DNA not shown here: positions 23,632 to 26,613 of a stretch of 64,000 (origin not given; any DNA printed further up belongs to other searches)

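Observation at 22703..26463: Two-gene module: 9-TM membrane protein translationally coupled to a CydA-like membrane domain fused to an eight-haem cytochrome c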

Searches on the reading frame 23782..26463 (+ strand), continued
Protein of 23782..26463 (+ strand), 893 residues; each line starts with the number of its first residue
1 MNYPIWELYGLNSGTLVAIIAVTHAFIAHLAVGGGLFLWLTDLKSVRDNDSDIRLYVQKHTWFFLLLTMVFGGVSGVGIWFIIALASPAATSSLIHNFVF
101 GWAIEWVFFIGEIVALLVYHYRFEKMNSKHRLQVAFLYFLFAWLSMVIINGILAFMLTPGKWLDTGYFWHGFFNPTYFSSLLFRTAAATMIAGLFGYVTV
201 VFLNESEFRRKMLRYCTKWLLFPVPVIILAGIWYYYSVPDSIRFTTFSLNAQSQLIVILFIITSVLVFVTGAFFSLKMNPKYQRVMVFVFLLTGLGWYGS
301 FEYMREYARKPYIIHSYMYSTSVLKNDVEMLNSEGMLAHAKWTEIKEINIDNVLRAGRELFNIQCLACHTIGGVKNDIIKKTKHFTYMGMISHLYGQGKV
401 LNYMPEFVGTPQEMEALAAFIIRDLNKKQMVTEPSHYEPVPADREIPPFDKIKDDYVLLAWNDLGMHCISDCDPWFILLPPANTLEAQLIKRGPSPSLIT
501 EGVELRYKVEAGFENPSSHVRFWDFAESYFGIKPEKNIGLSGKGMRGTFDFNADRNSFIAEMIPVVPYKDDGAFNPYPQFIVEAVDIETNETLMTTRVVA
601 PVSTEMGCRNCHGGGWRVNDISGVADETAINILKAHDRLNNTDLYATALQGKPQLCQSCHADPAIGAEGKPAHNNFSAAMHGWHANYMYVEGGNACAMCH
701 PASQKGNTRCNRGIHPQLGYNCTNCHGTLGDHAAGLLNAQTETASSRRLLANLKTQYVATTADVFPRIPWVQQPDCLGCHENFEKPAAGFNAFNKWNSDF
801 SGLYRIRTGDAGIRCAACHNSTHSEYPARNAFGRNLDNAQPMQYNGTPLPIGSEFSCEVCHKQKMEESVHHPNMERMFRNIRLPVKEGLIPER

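Call 36: find_encoding_contigs(protein=P0029, flank=8000, max_places=1)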
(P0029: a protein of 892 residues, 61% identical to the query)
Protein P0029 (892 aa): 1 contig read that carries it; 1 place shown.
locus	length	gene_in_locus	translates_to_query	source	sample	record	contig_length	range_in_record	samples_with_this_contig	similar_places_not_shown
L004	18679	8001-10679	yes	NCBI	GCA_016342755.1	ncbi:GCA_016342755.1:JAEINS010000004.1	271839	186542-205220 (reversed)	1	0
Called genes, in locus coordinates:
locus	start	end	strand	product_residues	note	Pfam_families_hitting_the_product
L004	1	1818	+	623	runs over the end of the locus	PF00515:TPR_1 (faint), PF07719:TPR_2 (faint), PF13176:TPR_7 (faint), PF13181:TPR_8 (faint), PF13374:TPR_10 (faint), PF13424:TPR_12, PF00512:HisKA, PF02518:HATPase_c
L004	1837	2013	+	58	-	-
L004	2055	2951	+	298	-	PF08713:DNA_alkylation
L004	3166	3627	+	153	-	-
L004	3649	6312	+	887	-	PF18962:Por_Secre_tail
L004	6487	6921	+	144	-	PF06146:PsiE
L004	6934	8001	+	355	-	-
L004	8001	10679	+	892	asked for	PF14522:Cytochrome_C7 (faint), PF22113:Mtrc-MtrF_II-IV_dom (faint)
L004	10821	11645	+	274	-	PF03705:CheR_N, PF01739:CheR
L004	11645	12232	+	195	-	PF01339:CheB_methylest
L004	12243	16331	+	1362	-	PF12729:4HB_MCP_1, PF00672:HAMP, PF08448:PAS_4, PF13426:PAS_9, PF01590:GAF, PF13185:GAF_2, PF00512:HisKA, PF02518:HATPase_c, +3 more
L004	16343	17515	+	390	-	PF00072:Response_reg, PF00512:HisKA, PF02518:HATPase_c, PF13589:HATPase_c_3 (weak)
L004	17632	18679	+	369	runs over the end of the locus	PF00144:Beta-lactamase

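Call 37: find_encoding_contigs(protein=P0077, flank=8000, max_places=1)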
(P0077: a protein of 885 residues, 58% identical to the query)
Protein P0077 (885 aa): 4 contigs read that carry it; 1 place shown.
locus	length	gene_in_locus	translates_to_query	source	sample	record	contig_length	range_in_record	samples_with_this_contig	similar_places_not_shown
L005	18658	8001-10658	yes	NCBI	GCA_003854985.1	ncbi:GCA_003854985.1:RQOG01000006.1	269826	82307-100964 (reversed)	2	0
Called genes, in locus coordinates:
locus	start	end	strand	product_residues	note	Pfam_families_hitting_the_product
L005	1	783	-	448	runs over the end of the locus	PF00072:Response_reg, PF07728:AAA_5 (faint), PF00158:Sigma54_activat, PF14532:Sigma54_activ_2, PF25601:AAA_lid_14, PF02954:HTH_8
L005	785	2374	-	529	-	PF00672:HAMP, PF00512:HisKA, PF02518:HATPase_c, PF13589:HATPase_c_3 (faint)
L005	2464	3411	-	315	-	PF04495:GRASP55_65 (faint), PF00595:PDZ (weak), PF13180:PDZ_2, PF17820:PDZ_6, PF14685:PDZ_Tricorn (faint), PF00595:PDZ, PF13180:PDZ_2, PF17820:PDZ_6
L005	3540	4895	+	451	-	PF15902:Sortilin-Vps10 (faint), PF13860:FlgD_ig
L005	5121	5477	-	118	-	PF06155:GBBH-like_N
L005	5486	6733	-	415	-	PF05343:Peptidase_M42 (faint), PF01546:Peptidase_M20, PF07687:M20_dimer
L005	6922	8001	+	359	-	-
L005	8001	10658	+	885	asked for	PF13442:Cytochrome_CBB3 (weak), PF14522:Cytochrome_C7 (faint), PF22113:Mtrc-MtrF_II-IV_dom (weak)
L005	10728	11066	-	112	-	PF07883:Cupin_2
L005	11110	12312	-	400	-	-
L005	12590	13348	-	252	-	PF01643:Acyl-ACP_TE, PF13279:4HBT_2 (faint), PF20791:Acyl-ACP_TE_C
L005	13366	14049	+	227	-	PF00293:NUDIX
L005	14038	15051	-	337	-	PF00022:Actin (faint), PF06723:MreB_Mbl, PF00012:HSP70, PF14450:FtsA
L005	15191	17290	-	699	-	PF17092:PCB_OB (faint), PF00575:S1, PF00575:S1, PF21710:Spt6_S1 (weak), PF23459:S1_RRP5, PF00575:S1, PF23459:S1_RRP5 (weak), PF00575:S1, +1 more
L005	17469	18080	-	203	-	PF13505:OMP_b-brl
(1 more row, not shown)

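Call 38: predict_structure(alignment_id=A2)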
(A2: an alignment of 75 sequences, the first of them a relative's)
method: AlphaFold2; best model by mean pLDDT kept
length: 893 residues; sequences in the alignment: 75
mean_pLDDT: 90.4   pTM: 0.88
mean pLDDT of the five models: 90.4, 88.1, 86.8, 85.5, 84.0
residues with pLDDT >= 90: 573; 70-90: 299; 50-70: 16; < 50: 5
segments of 3 or more residues with pLDDT < 50: 1-5
pLDDT, mean of each block of 10 residues (from residue 1): 57 72 88 93 94 93 87 82 72 81 91 95 95 97 95 86 87 91 94 88 85 89 92 90 87 88 87 73 84 88 83 88 92 95 90 96 88 90 96 96 93 98 96 92 90 94 91 94 96 91 97 95 95 95 97 94 96 95 97 97 94 92 95 94 95 94 92 95 97 94 92 91 94 97 93 94 96 88 83 90 88 91 94 93 94 86 79 81 87 68
secondary structure, 60 per line:
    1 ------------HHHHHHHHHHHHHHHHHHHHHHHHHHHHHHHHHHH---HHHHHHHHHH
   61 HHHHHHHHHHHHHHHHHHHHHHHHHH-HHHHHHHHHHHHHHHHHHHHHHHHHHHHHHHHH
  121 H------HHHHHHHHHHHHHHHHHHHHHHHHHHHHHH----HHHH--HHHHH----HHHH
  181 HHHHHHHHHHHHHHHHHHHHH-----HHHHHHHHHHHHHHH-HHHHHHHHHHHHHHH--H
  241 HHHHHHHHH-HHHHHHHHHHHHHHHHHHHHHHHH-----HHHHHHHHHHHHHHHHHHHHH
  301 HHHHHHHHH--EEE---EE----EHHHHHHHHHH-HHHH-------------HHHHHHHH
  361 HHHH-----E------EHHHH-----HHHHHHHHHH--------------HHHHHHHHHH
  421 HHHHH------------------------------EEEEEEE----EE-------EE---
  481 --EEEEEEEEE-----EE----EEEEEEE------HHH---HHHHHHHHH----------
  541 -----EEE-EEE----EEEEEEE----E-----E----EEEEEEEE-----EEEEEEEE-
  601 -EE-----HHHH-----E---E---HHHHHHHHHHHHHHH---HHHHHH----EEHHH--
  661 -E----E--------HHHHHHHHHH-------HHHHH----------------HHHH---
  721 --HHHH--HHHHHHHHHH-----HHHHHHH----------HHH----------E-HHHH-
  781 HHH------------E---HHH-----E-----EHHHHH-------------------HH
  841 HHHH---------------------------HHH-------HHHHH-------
elements in order (helices of 4 or more, strands of 3 or more residues): H13-47 H51-86 H88-121 H128-157 H162-165 H168-172 H177-201 H207-221 H223-237 H240-249 H251-274 H280-309 E312-314 H325-334 H336-339 H353-364 H378-381 H387-396 H411-425 E456-462 E483-491 E503-509 H522-530 E546-548 E550-552 E557-563 E579-586 E592-599 H609-612 H626-640 H644-649 H676-685 H693-697 H714-717 H723-726 H729-738 H744-750 H776-779 H815-819 H839-844 H882-886

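Call 43: fold_search(model_id=the predicted structure, library=pdb)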
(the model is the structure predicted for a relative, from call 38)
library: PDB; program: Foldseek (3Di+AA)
matches with E <= 10: 509; with E <= 0.001: 20
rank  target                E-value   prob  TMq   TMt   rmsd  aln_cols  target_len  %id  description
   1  5doq_A                5.9e-08  1.00  0.31  0.61   4.4       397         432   16  The structure of bd oxidase from Geobacillus thermodenitrificans (released 2016-05-04)
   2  9r2g_A                1.2e-07  1.00  0.31  0.69   4.1       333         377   15  Cytochrome bd II oxidase qOR-2 type from Mycobacterium smegmatis (released 2026-03-04)
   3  8b4o_A                1.3e-06  1.00  0.31  0.59   7.1       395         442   13  Cryo-EM structure of cytochrome bd oxidase from C. glutamicum (released 2022-12-28)
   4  7d5i_A                1.5e-06  1.00  0.30  0.57   5.0       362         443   12  Structure of Mycobacterium smegmatis bd complex in the apo-form. (released 2021-06-23)
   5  6rx4_A                2.1e-06  1.00  0.29  0.53   5.8       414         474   12  THE STRUCTURE OF BD OXIDASE FROM ESCHERICHIA COLI (released 2019-11-20)
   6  9fka_A                3.0e-06  1.00  0.29  0.53   5.1       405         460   11  Cryo-EM structure of the reduced cytochrome bd oxidase from M. tuberculosis (released 2025-02-12)
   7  7oy2_C                3.7e-06  1.00  0.30  0.57   4.2       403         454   12  High resolution structure of cytochrome bd-II oxidase from E. coli (released 2021-12-15)
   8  6rko_A                5.7e-06  1.00  0.30  0.57   8.4       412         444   12  Cryo-EM structure of the E. coli cytochrome bd-I oxidase at 2.68 A resolution (released 2019-10-16)
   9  7nkz_A                7.5e-06  1.00  0.29  0.53   5.1       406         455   10  Cryo-EM structure of the cytochrome bd oxidase from M. tuberculosis at 2.5 A resolution (released 2021-09-22)
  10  7ose_A                1.6e-05  1.00  0.29  0.50   6.7       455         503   12  cytochrome bd-II type oxidase with bound aurachin D (released 2021-11-17)
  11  6rx4_B                1.8e-05  1.00  0.25  0.53   7.4       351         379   14  THE STRUCTURE OF BD OXIDASE FROM ESCHERICHIA COLI (released 2019-11-20)
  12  7ose_B                3.3e-05  1.00  0.25  0.53   6.8       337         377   12  cytochrome bd-II type oxidase with bound aurachin D (released 2021-11-17)
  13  6rko_B                4.5e-05  1.00  0.26  0.54  15.6       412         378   12  Cryo-EM structure of the E. coli cytochrome bd-I oxidase at 2.68 A resolution (released 2019-10-16)
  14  7oy2_B                1.1e-04  1.00  0.24  0.51   6.9       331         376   12  High resolution structure of cytochrome bd-II oxidase from E. coli (released 2021-12-15)
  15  8b4o_B                1.2e-04  1.00  0.25  0.61   4.9       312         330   16  Cryo-EM structure of cytochrome bd oxidase from C. glutamicum (released 2022-12-28)
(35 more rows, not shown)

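Call 61: search_solved_structures(query=A2, max_evalue=1, show_alignments=2)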
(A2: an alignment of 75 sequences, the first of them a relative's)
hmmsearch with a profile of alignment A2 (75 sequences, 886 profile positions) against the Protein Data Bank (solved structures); distinct sequences matched with E-value up to 1: 29.
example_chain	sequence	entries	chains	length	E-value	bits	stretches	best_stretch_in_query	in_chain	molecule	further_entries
5doq_A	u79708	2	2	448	0.0017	19.6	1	20-161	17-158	Bd-type quinol oxidase subunit I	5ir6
2v08_A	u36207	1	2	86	0.0041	18.3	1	353-425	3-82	CYTOCHROME C6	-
3ph2_B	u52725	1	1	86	0.011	16.9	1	353-425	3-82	Cytochrome c6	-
7q21_C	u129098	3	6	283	0.022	15.9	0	348-372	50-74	Cytochrome bc1 complex cytochrome c subunit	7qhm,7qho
1wad_A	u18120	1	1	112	0.025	15.7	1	603-670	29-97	CYTOCHROME C3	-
1qn0_A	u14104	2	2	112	0.031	15.4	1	603-670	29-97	CYTOCHROME C3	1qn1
6tr1_C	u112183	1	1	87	0.069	14.3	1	354-424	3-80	Cytochrome c6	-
8hcr_C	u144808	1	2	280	0.08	14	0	351-374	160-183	Cytochrome bc1 complex cytochrome c subunit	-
7e1v_O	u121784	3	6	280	0.08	14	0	351-374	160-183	Cytochrome bc1 complex cytochrome c subunit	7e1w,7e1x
9wcx_U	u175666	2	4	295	0.083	14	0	349-374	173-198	Cytochrome bc1 complex cytochrome c subunit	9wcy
6tr1_A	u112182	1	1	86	0.11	13.7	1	354-424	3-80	Cytochrome c6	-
6hwh_M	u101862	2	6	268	0.11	13.6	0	349-371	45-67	Cytochrome bc1 complex cytochrome c subunit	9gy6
1yiq_A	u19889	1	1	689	0.11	13.6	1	351-429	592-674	Quinohemoprotein alcohol dehydrogenase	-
8ovc_O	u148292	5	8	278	0.11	13.5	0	349-371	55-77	Cytochrome bc1 complex cytochrome c subunit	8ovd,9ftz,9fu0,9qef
1c6s_A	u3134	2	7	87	0.12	13.4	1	354-424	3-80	CYTOCHROME C6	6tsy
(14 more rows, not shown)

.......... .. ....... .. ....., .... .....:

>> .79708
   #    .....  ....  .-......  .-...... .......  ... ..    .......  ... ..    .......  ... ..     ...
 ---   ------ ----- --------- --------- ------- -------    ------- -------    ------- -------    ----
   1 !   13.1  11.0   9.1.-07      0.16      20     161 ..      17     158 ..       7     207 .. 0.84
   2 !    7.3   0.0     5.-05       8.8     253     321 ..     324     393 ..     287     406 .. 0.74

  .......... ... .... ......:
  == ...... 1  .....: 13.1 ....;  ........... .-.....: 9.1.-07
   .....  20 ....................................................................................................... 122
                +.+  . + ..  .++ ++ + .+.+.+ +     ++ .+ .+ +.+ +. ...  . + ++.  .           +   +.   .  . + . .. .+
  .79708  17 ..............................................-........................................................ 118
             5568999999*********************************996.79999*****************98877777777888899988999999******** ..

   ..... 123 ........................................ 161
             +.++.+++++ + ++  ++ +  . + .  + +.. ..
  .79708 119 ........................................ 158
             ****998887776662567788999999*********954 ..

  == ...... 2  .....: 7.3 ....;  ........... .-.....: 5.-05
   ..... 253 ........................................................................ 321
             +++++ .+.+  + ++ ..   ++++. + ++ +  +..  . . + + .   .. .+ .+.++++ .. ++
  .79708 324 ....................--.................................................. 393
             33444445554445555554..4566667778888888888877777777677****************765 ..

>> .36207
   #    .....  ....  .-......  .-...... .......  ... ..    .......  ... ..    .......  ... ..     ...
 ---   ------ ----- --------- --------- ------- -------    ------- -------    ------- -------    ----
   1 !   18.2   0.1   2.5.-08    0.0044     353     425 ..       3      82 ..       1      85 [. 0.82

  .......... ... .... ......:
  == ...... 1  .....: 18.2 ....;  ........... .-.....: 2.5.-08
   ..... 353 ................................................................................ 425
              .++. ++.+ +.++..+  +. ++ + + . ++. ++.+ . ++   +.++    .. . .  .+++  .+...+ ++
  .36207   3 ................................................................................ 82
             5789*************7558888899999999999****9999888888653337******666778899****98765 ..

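Call 66: find_encoding_contigs(protein=P0003, flank=10000, max_places=1)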
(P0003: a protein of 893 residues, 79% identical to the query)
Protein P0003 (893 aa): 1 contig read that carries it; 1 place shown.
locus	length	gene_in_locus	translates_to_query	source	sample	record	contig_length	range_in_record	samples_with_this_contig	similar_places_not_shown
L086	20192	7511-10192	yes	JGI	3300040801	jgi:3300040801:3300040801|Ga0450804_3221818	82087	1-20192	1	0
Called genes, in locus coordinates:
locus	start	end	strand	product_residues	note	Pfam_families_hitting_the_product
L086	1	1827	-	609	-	?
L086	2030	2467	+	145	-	PF01047:MarR, PF12802:MarR_2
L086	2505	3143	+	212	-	PF04264:YceI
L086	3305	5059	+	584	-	PF13088:BNR_2 (faint), PF02012:BNR (faint), PF18962:Por_Secre_tail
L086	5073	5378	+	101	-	PF02627:CMD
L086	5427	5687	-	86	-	-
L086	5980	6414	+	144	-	PF06146:PsiE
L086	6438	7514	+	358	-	-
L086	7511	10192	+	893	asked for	PF14537:Cytochrom_c3_2 (faint), PF13442:Cytochrome_CBB3, PF14522:Cytochrome_C7 (faint), PF22113:Mtrc-MtrF_II-IV_dom (faint)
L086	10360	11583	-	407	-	PF07719:TPR_2 (faint), PF13424:TPR_12 (faint), PF13428:TPR_14 (faint), PF13432:TPR_16 (faint), PF14559:TPR_19 (faint), PF20308:TPR-S (faint), PF25062:ARM_TT21_N (faint), PF13414:TPR_11 (faint)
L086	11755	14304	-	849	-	PF00521:DNA_topoisoIV, PF03989:DNA_gyraseA_C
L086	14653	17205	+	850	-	PF02861:Clp_N, PF13191:AAA_16 (weak), PF00004:AAA, PF17871:AAA_lid_9, PF00004:AAA, PF07724:AAA_2, PF07728:AAA_5, PF10431:ClpB_D2-small, +8 more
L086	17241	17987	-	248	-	-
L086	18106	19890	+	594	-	PF02771:Acyl-CoA_dh_N, PF02770:Acyl-CoA_dh_M, PF00441:Acyl-CoA_dh_1, PF22924:ACOX_C_alpha1 (weak), PF08028:Acyl-CoA_dh_2 (weak), PF21263:Acyl-CoA-dh_C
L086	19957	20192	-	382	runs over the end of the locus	PF02771:Acyl-CoA_dh_N, PF02770:Acyl-CoA_dh_M, PF00441:Acyl-CoA_dh_1, PF08028:Acyl-CoA_dh_2, PF22924:ACOX_C_alpha1 (weak)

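Call 80: find_encoding_contigs(protein=P0039, flank=4000, max_places=1)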
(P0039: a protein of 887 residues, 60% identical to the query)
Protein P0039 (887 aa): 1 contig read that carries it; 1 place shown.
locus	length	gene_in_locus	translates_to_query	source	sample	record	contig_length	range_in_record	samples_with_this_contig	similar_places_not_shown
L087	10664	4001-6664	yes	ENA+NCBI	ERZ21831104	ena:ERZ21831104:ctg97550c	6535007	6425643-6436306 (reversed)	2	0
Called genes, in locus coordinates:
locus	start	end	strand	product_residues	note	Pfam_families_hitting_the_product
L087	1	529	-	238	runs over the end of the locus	PF00072:Response_reg, PF04397:LytTR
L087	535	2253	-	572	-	PF06580:His_kinase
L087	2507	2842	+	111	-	-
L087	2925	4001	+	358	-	-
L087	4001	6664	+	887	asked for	PF01654:Cyt_bd_oxida_I (faint), PF14537:Cytochrom_c3_2 (faint), PF13442:Cytochrome_CBB3 (faint), PF14522:Cytochrome_C7 (faint), PF22113:Mtrc-MtrF_II-IV_dom (weak)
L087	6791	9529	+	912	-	PF25788:Ig_Rha78A_N, PF08531:Bac_rhamnosid_N, PF05592:Bac_rhamnosid, PF17389:Bac_rhamnosid6H, PF17390:Bac_rhamnosid_C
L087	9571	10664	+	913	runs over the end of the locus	PF25788:Ig_Rha78A_N, PF08531:Bac_rhamnosid_N, PF05592:Bac_rhamnosid, PF17389:Bac_rhamnosid6H, PF17390:Bac_rhamnosid_C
